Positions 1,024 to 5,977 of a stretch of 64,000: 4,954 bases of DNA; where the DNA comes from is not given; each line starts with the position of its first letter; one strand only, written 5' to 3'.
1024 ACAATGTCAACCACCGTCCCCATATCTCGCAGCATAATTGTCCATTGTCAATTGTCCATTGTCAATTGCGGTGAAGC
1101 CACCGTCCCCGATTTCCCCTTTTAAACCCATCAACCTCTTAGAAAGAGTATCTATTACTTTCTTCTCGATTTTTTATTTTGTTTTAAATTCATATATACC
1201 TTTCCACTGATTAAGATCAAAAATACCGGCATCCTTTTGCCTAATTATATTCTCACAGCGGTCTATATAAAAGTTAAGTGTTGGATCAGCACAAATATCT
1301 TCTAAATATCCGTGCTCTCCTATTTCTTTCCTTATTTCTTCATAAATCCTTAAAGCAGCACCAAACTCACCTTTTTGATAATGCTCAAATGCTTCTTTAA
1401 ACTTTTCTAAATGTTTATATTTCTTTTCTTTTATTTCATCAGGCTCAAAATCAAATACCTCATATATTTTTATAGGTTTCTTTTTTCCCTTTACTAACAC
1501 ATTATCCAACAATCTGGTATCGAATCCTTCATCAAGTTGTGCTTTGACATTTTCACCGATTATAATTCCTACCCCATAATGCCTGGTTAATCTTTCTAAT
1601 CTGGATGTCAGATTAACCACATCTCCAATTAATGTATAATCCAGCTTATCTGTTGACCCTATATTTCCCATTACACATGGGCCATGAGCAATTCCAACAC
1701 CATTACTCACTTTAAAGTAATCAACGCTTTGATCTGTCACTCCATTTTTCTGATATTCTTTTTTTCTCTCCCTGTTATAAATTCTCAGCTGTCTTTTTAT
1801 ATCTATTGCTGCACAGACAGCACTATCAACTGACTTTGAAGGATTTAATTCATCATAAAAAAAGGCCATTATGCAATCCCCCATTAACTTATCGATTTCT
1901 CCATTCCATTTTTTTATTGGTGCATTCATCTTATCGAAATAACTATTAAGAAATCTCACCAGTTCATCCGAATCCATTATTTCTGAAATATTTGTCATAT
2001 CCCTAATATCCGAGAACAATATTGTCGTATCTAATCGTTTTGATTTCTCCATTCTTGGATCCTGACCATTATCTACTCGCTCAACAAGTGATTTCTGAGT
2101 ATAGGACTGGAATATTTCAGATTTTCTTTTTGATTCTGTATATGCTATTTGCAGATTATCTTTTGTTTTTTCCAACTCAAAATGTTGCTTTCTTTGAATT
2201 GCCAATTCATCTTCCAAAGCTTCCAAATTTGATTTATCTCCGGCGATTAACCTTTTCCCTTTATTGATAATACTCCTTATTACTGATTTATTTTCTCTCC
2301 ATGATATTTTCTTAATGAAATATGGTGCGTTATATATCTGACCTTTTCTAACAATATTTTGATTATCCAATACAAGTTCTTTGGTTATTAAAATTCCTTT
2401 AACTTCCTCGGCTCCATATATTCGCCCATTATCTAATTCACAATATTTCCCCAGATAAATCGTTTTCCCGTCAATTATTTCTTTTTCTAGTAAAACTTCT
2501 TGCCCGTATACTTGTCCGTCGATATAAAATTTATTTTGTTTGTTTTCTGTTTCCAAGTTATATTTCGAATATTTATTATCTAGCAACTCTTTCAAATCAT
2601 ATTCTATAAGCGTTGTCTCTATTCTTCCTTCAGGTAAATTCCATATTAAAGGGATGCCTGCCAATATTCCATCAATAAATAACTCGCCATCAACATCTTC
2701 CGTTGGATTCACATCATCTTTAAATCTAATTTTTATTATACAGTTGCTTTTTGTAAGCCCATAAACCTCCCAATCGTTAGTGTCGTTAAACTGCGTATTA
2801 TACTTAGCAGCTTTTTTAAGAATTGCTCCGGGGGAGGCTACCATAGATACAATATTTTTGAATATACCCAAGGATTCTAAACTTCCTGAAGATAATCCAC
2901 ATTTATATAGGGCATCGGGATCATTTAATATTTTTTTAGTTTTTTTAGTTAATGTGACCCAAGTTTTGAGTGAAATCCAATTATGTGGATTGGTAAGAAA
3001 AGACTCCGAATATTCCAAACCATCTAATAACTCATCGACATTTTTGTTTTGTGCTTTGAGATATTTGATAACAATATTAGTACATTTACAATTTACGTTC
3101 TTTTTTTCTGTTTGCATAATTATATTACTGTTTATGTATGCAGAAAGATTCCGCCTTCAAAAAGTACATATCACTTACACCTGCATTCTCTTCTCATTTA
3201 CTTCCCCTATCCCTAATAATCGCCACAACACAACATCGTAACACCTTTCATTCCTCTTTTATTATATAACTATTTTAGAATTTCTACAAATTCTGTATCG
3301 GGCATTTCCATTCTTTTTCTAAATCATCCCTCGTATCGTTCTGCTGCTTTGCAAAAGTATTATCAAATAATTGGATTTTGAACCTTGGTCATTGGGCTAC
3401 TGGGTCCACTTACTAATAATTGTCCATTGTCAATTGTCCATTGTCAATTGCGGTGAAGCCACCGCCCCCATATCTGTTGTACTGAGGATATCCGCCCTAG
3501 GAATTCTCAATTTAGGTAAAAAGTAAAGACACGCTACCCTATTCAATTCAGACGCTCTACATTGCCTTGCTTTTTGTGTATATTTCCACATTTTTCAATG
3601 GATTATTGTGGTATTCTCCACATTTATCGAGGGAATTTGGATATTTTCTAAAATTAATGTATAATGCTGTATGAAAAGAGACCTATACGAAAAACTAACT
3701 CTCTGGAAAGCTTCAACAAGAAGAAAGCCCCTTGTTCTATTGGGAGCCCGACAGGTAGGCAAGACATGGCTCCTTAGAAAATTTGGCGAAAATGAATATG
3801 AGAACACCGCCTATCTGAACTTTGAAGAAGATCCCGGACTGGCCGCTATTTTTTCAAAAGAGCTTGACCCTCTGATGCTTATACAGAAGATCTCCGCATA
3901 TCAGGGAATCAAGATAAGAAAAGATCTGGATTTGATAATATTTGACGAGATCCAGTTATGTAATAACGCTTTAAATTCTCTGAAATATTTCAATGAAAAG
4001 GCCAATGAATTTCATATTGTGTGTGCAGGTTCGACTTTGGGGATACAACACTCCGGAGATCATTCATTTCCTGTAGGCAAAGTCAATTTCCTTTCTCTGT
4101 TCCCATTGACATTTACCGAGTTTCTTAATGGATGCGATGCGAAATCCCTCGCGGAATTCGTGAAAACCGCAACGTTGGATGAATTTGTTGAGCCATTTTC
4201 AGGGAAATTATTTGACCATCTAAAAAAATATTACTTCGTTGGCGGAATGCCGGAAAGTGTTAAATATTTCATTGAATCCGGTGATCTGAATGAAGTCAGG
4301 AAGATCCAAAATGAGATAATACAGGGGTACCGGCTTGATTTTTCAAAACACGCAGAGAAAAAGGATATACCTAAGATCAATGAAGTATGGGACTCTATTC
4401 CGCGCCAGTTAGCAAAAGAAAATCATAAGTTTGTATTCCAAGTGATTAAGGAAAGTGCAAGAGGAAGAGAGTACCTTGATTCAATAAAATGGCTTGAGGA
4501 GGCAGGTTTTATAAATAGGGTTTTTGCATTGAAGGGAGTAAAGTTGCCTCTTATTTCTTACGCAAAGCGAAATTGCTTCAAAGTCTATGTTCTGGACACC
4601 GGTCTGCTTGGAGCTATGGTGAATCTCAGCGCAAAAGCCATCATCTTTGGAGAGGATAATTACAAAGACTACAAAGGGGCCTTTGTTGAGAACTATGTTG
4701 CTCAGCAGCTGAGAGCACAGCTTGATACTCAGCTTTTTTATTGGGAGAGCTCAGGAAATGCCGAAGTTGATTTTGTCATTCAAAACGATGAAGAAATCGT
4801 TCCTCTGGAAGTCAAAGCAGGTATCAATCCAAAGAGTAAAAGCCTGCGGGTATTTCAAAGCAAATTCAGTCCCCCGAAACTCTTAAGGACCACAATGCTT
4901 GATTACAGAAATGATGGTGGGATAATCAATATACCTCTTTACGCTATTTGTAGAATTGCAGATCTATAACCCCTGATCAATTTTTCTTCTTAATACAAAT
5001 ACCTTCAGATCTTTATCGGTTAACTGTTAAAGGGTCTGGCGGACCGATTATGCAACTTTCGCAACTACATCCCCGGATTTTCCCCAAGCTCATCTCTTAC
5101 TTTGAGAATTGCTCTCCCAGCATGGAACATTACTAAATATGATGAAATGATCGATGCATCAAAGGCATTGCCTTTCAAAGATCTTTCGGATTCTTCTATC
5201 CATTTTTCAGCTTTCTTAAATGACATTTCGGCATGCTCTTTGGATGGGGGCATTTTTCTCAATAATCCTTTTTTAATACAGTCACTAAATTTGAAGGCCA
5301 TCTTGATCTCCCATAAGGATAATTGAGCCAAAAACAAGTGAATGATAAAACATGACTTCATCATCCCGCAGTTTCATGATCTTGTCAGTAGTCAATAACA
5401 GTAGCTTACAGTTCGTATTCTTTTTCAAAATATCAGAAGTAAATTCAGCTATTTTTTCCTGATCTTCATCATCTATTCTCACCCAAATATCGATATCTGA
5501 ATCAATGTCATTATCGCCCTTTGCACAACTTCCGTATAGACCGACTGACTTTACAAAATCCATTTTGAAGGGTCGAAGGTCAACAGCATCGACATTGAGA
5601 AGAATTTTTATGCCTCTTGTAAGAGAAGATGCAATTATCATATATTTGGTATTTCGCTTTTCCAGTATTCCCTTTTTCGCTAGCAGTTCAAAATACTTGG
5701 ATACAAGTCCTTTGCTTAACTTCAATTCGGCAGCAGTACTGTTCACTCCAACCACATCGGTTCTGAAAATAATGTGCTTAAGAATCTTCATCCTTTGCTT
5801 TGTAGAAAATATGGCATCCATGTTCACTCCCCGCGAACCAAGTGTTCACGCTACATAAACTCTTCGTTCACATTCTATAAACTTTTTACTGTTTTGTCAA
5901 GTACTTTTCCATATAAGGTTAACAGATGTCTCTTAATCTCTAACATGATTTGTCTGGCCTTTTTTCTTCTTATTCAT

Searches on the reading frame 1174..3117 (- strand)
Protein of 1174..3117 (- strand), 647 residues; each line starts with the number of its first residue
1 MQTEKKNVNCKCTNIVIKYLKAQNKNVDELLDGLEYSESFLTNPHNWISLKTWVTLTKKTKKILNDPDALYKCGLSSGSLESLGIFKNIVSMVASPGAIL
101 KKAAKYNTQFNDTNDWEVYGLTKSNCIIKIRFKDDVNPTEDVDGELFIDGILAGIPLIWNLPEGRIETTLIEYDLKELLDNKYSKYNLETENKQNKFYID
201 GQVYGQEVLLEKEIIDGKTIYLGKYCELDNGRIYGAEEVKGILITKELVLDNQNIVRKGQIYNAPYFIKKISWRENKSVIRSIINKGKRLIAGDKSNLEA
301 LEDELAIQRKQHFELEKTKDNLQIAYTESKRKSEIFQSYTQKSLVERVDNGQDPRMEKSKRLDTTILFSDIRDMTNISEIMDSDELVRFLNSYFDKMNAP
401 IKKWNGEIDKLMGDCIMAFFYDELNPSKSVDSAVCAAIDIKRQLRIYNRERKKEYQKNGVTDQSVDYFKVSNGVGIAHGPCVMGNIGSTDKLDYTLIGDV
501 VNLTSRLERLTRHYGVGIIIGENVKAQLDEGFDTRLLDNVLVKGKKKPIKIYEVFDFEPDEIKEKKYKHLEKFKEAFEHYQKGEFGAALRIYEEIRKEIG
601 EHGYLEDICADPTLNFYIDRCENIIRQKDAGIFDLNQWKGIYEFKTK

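Call 9: search_protein_families(library=pfam, proteins=[window:1174-3117:-], max_evalue=0.01)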
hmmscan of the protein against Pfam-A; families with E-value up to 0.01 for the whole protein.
window:1174-3117:- (647 aa): 1 family
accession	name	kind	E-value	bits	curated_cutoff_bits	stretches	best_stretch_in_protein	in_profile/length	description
PF00211.25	Guanylate_cyc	-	1.1e-17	64.6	21.9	1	363-552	8-179/183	Adenylate and Guanylate cyclase catalytic domain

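Call 34: find_related_loci(query=window:1174-3117:-, collection=genome_contigs, flank=10000)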
Query window:1174-3117:- (647 aa) in genome_contigs; peptide patterns used: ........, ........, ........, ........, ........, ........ (x = any residue, [..] = any of these).
110 stretches matched a pattern; 3 encode a relative of the query (tblastn E <= 1e-3); 3 distinct loci.
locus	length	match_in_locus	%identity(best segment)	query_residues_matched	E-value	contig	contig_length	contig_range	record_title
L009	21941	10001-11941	93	1-647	0e+0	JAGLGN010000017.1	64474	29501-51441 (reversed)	MAG: bacterium isolate RS_10_39 ROV157_10.bin.39.fa_17, whole genome shotgun sequence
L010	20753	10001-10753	36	316-588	1e-36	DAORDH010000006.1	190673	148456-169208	MAG TPA_asm: Leptospiraceae bacterium isolate AMR_MDS_0885 NODE_21_length_190673_cov_11.611448, whole genome shotgun seq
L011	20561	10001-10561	35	318-512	2e-26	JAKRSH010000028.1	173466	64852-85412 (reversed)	MAG: Leptospiraceae bacterium isolate MS012 bin-012_27, whole genome shotgun sequence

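Call 42: search_protein_families(library=pfam, proteins=[L009:12591-13121:+, L009:13575-14045:-, L009:14058-15050:-, L009:15037-15402:-, L009:15399-16514:-, L009:16478-16963:-, L009:16960-19746:-, L009:19733-20563:-, L009:20615-21802:-, L009:3134-5404:+], max_evalue=0.001)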
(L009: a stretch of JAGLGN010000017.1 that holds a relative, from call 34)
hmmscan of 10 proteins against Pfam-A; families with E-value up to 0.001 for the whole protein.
L009:12591-13121:+ (176 aa): 0 families

L009:13575-14045:- (156 aa): 1 family
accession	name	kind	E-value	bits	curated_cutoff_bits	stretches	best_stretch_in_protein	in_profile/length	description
PF03975.18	CheD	-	6.6e-28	97.5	25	1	50-152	2-108/108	CheD chemotactic sensory transduction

L009:14058-15050:- (330 aa): 3 families
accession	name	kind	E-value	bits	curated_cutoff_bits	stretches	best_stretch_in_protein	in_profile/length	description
PF13487.12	HD_5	-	1.7e-28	99.9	27.2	1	141-305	3-170/170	HD domain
PF01966.28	HD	-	1.1e-17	64.8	22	1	153-274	2-116/116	HD domain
PF08668.18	HDOD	-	1.2e-05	25.4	22.9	1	146-198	89-139/196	HDOD domain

L009:15037-15402:- (121 aa): 1 family
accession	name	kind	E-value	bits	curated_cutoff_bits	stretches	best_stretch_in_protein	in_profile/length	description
PF00072.30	Response_reg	-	1.3e-29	103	30.2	1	5-113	2-110/111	Response regulator receiver domain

L009:15399-16514:- (371 aa): 2 families
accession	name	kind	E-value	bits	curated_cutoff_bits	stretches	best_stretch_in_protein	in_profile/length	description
PF01339.22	CheB_methylest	-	3.9e-60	203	24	1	182-359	1-172/174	CheB methylesterase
PF00072.30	Response_reg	-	1.5e-23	83.5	30.2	1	18-120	1-100/111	Response regulator receiver domain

L009:16478-16963:- (161 aa): 1 family
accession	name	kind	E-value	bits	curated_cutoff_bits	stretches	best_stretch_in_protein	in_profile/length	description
PF03975.18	CheD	-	1e-23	84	25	1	50-149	1-106/108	CheD chemotactic sensory transduction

L009:16960-19746:- (928 aa): 6 families
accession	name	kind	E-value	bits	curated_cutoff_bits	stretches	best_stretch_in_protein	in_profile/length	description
PF01584.24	CheW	-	1.2e-20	74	23.5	1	553-681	2-135/138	CheW-like domain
PF02518.31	HATPase_c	-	2.9e-19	70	26.4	1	408-547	4-110/111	Histidine kinase-, DNA gyrase B-, and HSP90-like ATPase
PF02895.20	H-kinase_dim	-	1.2e-15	58.1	23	1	292-359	1-67/68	Signal transducing histidine kinase, homodimeric domain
PF01627.28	Hpt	-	7.1e-13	49.1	24.6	1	11-100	4-82/84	Hpt domain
PF07194.16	P2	-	3.5e-09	37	23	1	169-247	2-81/81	P2 response regulator binding domain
PF04509.17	CheC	-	0.00093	19.5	22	0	840-868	6-34/38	CheC-like family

L009:19733-20563:- (276 aa): 3 families
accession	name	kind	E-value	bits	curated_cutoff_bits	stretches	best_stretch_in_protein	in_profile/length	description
PF01739.24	CheR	-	1.1e-57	195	27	1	78-258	1-183/195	CheR methyltransferase, SAM binding domain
PF03705.20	CheR_N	-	1.1e-10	41.5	27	1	13-61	3-51/53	CheR methyltransferase, all-alpha domain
PF13847.12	Methyltransf_31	-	0.00079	19.6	27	0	111-251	7-112/145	Methyltransferase domain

L009:20615-21802:- (395 aa): 4 families
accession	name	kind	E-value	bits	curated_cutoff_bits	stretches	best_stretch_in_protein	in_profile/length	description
PF00015.26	MCPsignal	-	1.8e-41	142.3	34.6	1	193-359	20-172/172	Methyl-accepting chemotaxis protein (MCP) signalling domain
PF00672.30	HAMP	-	1.5e-06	28.9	25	0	7-44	19-52/53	HAMP domain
PF06103.16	DUF948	-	5.8e-06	26.8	37.2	0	74-139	23-88/89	Bacterial protein of unknown function (DUF948)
PF20155.4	TMP_3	-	8.3e-06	26.1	41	0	284-378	5-99/192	Tape measure protein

L009:3134-5404:+ (756 aa): 4 families
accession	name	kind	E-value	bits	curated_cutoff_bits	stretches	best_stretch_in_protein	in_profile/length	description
PF07693.20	KAP_NTPase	-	2.4e-10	40.6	20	1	51-311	18-194/293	KAP family P-loop domain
PF13191.12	AAA_16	-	2.9e-08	34.8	32.6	1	34-98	2-64/167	AAA ATPase domain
PF13401.12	AAA_22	-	2.7e-06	28.1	27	0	254-312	69-127/130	AAA domain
PF00004.35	AAA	-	0.0001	23.2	21.2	0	248-305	37-106/131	ATPase family associated with various cellular activities (AAA)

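Call 56: find_related_loci(query=L009:16960-19746:-, collection=genome_contigs, flank=1000)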
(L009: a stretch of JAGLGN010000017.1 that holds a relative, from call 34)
Query L009:16960-19746:- (928 aa) in genome_contigs; peptide patterns used: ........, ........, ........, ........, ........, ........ (x = any residue, [..] = any of these).
78 stretches matched a pattern; 2 encode a relative of the query (tblastn E <= 1e-3); 1 distinct loci.
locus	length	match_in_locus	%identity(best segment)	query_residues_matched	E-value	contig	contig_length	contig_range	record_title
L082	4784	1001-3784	100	1-928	0e+0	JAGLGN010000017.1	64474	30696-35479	MAG: bacterium isolate RS_10_39 ROV157_10.bin.39.fa_17, whole genome shotgun sequence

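Call 64: find_homologous_proteins(query=window:1174-3117:-, max_evalue=1e-50)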
Query window:1174-3117:- (647 aa): 17 proteins with E <= 1e-50 among 8000 candidates.
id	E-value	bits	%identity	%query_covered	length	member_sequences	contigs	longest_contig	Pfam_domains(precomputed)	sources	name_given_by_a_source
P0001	0.0e+0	1461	100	100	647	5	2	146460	PF00211.26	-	-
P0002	3.4e-122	427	38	98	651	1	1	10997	PF00211.26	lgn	-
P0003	4.8e-122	427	36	99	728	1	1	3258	PF00211.26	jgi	-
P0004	2.1e-102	362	38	96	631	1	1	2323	PF00211.26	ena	-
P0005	2.8e-92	328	32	100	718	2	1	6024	PF00211.26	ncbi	-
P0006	8.6e-92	327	31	100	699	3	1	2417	PF00211.26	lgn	-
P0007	4.8e-90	321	31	99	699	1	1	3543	PF00211.26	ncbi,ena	-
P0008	4.1e-89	318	31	100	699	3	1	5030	PF00211.26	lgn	-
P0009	9.2e-83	297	48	50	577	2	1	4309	PF02830.24,PF00211.26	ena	-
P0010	4.0e-82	295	32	97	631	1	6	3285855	PF00211.26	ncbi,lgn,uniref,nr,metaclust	ncbi:adenylate/guanylate cyclase domain-containing protein [Spirochaeta africana]|uniref:Family 3 ad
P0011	4.7e-68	248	31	95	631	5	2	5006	PF00211.26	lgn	-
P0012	1.2e-67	247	41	54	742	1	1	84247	PF00211.26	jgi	-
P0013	1.3e-65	240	39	54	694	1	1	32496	PF07696.18,PF07695.18,PF00211.26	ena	-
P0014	3.9e-65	239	40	52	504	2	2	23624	PF00211.26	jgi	jgi:class 3 adenylate cyclase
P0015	7.8e-65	238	42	49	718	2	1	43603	PF07695.18,PF00211.26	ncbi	ncbi:MAG: adenylate/guanylate cyclase domain-containing protein [Fibrobacterota bacterium]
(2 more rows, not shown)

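Call 65: list_cluster_members(proteins=[P0001])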
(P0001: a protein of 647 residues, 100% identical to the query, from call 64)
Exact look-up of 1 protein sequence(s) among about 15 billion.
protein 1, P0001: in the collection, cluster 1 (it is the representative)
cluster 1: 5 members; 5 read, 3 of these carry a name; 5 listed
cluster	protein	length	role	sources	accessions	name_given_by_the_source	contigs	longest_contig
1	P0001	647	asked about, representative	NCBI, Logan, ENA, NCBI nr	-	-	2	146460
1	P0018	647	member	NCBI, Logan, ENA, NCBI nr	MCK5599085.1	adenylate/guanylate cyclase domain-containing protein [bacterium]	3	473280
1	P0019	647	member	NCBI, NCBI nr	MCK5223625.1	adenylate/guanylate cyclase domain-containing protein [Candidatus Calescamantes bacterium]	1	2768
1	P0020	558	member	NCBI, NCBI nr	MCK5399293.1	adenylate/guanylate cyclase domain-containing protein, partial [bacterium] | adenylate/guanylate cyclase domain-containing protein [bacterium]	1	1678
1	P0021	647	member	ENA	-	-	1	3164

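Call 66: find_encoding_contigs(protein=P0018, flank=10000, max_places=6)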
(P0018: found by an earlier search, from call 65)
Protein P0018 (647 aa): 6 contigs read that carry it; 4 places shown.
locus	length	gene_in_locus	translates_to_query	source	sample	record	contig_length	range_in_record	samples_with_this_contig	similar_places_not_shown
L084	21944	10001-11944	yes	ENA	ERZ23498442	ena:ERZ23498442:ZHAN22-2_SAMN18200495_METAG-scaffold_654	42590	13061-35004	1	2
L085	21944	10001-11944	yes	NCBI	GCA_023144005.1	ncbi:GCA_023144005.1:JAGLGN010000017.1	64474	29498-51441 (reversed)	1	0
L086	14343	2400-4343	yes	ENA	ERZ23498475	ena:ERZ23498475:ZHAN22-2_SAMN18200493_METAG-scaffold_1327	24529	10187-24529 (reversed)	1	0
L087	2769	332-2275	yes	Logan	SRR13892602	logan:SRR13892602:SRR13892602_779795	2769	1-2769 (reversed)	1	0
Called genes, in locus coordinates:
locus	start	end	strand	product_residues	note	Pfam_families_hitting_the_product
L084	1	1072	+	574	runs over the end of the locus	PF13476:AAA_23, PF13175:AAA_15 (weak), PF13304:AAA_21 (weak)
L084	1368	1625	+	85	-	PF14279:HNH_5 (weak)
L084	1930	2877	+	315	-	-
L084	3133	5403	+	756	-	PF07693:KAP_NTPase, PF13191:AAA_16 (weak), PF13401:AAA_22 (faint)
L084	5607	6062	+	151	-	-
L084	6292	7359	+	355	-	PF13886:TM7S3_TM198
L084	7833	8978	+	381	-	PF00515:TPR_1 (faint), PF07719:TPR_2 (faint), PF13374:TPR_10 (faint), PF13428:TPR_14 (faint), PF13432:TPR_16 (faint), PF28559:TPR_SusR (faint), PF13176:TPR_7 (faint), PF13424:TPR_12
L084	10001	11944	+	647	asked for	PF00211:Guanylate_cyc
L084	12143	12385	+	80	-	-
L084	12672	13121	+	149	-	-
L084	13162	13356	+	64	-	-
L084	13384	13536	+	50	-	-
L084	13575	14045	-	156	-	PF03975:CheD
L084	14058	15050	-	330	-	PF08668:HDOD (weak), PF13487:HD_5, PF01966:HD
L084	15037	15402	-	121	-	PF00072:Response_reg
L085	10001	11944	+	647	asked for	PF00211:Guanylate_cyc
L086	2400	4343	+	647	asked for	PF00211:Guanylate_cyc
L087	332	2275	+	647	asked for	PF00211:Guanylate_cyc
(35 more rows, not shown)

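Call 67: find_encoding_contigs(protein=P0021, flank=10000, max_places=4)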
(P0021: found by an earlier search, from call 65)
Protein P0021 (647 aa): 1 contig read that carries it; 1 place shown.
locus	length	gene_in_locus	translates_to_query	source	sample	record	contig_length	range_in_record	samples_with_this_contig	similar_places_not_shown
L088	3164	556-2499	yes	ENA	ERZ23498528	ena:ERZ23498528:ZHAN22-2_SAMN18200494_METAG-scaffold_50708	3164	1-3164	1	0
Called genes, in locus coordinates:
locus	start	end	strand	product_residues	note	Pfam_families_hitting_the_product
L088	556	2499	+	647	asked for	PF00211:Guanylate_cyc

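Call 68: find_encoding_contigs(protein=P0019, flank=10000, max_places=4)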
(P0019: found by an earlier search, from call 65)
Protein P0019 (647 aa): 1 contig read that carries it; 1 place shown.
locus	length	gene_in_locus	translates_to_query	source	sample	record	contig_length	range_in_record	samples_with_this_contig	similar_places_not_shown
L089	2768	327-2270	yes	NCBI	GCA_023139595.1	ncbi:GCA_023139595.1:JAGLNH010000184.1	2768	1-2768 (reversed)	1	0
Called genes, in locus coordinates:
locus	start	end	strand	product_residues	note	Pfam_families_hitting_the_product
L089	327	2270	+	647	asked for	PF00211:Guanylate_cyc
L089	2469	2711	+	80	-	-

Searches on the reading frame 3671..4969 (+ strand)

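Call 9: search_protein_families(library=pfam, proteins=[window:3671-4969:+], max_evalue=0.01)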
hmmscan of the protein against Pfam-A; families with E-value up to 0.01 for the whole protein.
window:3671-4969:+ (432 aa): 5 families
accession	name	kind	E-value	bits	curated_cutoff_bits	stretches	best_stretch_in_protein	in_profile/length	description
PF13635.12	DUF4143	-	2.1e-36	125.5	28.1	1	223-384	3-160/160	Domain of unknown function (DUF4143)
PF13173.12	AAA_14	-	9.1e-26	90.8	27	1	18-152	2-129/129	AAA domain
PF01637.24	ATPase_2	-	0.00026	21.3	33.2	0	8-48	10-50/225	ATPase domain predominantly from Archaea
PF13401.12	AAA_22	-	0.0032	18.2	27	0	17-117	4-119/130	AAA domain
PF13479.12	AAA_24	-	0.008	16.5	27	0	21-95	5-74/195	AAA domain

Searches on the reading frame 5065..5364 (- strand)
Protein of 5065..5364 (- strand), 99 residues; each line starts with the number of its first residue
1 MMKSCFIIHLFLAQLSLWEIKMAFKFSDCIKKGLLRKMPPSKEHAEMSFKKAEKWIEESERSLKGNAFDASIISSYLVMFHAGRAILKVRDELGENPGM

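Call 30: search_protein_families(library=pfam, proteins=[window:5065-5364:-], max_evalue=0.001)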
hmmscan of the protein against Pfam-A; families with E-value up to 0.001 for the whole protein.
window:5065-5364:- (99 aa): 1 family
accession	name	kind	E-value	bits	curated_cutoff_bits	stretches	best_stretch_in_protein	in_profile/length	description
PF05168.19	HEPN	-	0.00055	20.5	22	1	46-87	2-43/117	HEPN domain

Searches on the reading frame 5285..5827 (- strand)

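Call 9: search_protein_families(library=pfam, proteins=[window:5285-5827:-], max_evalue=0.01)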
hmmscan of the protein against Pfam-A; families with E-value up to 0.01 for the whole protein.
window:5285-5827:- (180 aa): 2 families
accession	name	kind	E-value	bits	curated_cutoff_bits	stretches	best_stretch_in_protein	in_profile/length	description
PF18765.7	Polbeta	-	3.3e-08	34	26.9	1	91-150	12-66/93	Polymerase beta, Nucleotidyltransferase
PF01909.29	NTP_transf_2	-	4.2e-08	33.9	21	1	92-151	14-78/93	Nucleotidyltransferase domain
